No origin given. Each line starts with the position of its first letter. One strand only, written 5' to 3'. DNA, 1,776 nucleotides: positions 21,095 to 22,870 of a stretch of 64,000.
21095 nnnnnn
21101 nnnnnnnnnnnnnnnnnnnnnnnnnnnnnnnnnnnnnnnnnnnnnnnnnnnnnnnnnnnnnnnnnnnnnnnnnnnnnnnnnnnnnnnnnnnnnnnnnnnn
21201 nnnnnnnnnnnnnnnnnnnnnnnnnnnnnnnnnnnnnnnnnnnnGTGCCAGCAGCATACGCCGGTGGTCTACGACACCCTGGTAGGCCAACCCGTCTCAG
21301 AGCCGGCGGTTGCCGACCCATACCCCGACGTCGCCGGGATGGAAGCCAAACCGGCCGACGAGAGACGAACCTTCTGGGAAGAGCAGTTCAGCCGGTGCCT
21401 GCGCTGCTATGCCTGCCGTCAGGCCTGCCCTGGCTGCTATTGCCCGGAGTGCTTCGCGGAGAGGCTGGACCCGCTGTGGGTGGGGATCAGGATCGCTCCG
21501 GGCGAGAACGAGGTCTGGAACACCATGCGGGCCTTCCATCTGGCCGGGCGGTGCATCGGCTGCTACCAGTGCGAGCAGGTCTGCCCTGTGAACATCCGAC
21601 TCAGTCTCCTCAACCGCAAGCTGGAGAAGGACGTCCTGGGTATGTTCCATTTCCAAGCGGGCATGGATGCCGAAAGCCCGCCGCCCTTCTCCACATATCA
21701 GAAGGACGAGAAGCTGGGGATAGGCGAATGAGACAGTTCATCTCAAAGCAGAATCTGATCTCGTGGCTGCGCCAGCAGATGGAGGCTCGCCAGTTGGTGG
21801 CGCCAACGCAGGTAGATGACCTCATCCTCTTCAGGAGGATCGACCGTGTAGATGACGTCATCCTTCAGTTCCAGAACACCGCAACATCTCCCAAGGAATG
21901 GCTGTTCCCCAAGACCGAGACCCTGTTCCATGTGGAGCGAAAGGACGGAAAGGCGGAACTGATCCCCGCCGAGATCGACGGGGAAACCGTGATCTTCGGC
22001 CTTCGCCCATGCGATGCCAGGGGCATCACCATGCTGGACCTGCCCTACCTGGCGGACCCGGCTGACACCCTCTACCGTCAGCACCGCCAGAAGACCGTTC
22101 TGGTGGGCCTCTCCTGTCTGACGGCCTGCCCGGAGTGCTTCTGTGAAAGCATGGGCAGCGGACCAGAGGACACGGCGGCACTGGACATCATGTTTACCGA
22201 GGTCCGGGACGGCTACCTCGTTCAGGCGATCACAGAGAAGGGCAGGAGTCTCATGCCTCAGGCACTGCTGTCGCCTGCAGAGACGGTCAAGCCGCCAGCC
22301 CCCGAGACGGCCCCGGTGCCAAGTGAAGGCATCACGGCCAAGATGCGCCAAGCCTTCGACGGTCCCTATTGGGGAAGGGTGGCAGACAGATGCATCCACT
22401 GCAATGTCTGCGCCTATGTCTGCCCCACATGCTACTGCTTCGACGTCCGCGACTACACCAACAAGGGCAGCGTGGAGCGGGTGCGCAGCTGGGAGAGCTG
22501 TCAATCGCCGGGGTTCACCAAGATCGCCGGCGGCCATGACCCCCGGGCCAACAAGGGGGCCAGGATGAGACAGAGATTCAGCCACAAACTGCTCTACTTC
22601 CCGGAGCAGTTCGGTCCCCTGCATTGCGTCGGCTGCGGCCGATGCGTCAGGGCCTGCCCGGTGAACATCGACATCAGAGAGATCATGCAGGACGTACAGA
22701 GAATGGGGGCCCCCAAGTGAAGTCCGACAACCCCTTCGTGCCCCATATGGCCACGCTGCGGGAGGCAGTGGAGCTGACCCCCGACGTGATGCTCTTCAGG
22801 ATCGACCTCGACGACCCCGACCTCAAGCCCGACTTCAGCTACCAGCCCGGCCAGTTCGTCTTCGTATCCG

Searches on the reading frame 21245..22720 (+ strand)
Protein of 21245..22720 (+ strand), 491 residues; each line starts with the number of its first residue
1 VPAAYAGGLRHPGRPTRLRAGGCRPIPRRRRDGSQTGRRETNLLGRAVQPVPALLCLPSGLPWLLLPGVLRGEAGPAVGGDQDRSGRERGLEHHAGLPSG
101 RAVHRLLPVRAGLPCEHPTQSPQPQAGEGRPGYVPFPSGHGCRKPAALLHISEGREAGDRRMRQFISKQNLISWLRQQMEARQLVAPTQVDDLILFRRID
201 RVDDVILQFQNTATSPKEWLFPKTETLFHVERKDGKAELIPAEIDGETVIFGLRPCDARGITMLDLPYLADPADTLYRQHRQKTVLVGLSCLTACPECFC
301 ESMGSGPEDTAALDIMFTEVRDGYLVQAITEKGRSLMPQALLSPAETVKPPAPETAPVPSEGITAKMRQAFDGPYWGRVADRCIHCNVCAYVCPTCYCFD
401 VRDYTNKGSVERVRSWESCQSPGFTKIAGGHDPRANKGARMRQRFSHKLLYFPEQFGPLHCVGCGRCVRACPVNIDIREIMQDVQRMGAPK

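Call 18: search_protein_families(library=pfam, proteins=[window:21245-22720:+], max_evalue=0.001)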
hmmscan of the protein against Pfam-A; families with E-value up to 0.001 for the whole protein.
window:21245-22720:+ (491 aa): 11 families
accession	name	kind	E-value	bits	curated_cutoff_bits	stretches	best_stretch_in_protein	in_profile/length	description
PF17179.9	Fer4_22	-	2.2e-33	115.4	27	1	382-475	1-95/95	4Fe-4S dicluster domain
PF00037.32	Fer4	-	1.8e-08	34.3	21.1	1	460-474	7-21/24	4Fe-4S binding domain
PF13237.11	Fer4_10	-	2.6e-07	30.9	25.5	1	460-477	8-26/53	4Fe-4S dicluster domain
PF12797.12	Fer4_2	-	2e-06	27.8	24.5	0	460-473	9-22/22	4Fe-4S binding domain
PF13183.11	Fer4_8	-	2.9e-06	28.2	27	1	380-475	2-68/68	4Fe-4S dicluster domain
PF12838.12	Fer4_7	-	2.9e-06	28.1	27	1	382-475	1-52/52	4Fe-4S dicluster domain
PF13187.11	Fer4_9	-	3.4e-06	27.4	27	0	460-474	36-50/52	4Fe-4S dicluster domain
PF13746.11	Fer4_18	-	2.9e-05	24.7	27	1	458-482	58-82/114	4Fe-4S dicluster domain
PF13534.11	Fer4_17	-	4.5e-05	24.3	22.2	0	374-394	37-57/61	4Fe-4S dicluster domain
PF14697.11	Fer4_21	-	0.00057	20.4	35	0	460-474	40-54/59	4Fe-4S dicluster domain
PF13484.11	Fer4_16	-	0.00085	20.5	30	0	460-475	1-16/66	4Fe-4S double cluster binding domain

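Call 58: search_protein_families(library=ncbifam, proteins=[window:21245-22720:+], max_evalue=0.00001)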
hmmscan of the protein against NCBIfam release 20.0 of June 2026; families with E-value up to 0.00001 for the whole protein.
window:21245-22720:+ (491 aa): 6 families
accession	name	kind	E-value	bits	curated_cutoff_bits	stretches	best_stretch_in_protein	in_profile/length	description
TIGR02910.1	sulfite_red_A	equivalog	3.4e-51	174.5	323.15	1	192-483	39-325/334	anaerobic sulfite reductase subunit AsrA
NF040829.1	sulfhyd_ShyB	equivalog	1.2e-49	169.2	690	2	167-336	7-170/334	NAD(P)-dependent hydrogenase/sulfhydrogenase 2 subunit beta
NF040833.1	sulfhyd_HydB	equivalog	4.2e-47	160.8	750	2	372-480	222-331/367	NADPH-dependent hydrogenase/sulfhydrogenase 1 subunit beta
TIGR01971.1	NuoI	subfamily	2e-08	33.9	113.05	0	379-408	40-68/121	NADH-quinone oxidoreductase, chain I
TIGR02745.1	ccoG_rdxA_fixG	equivalog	8.8e-07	28.2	316.7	0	460-482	232-254/435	cytochrome c oxidase accessory protein CcoG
NF004537.0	PRK05888.1-3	equivalog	1e-06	28.5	163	0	440-481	51-90/204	NADH-quinone oxidoreductase subunit NuoI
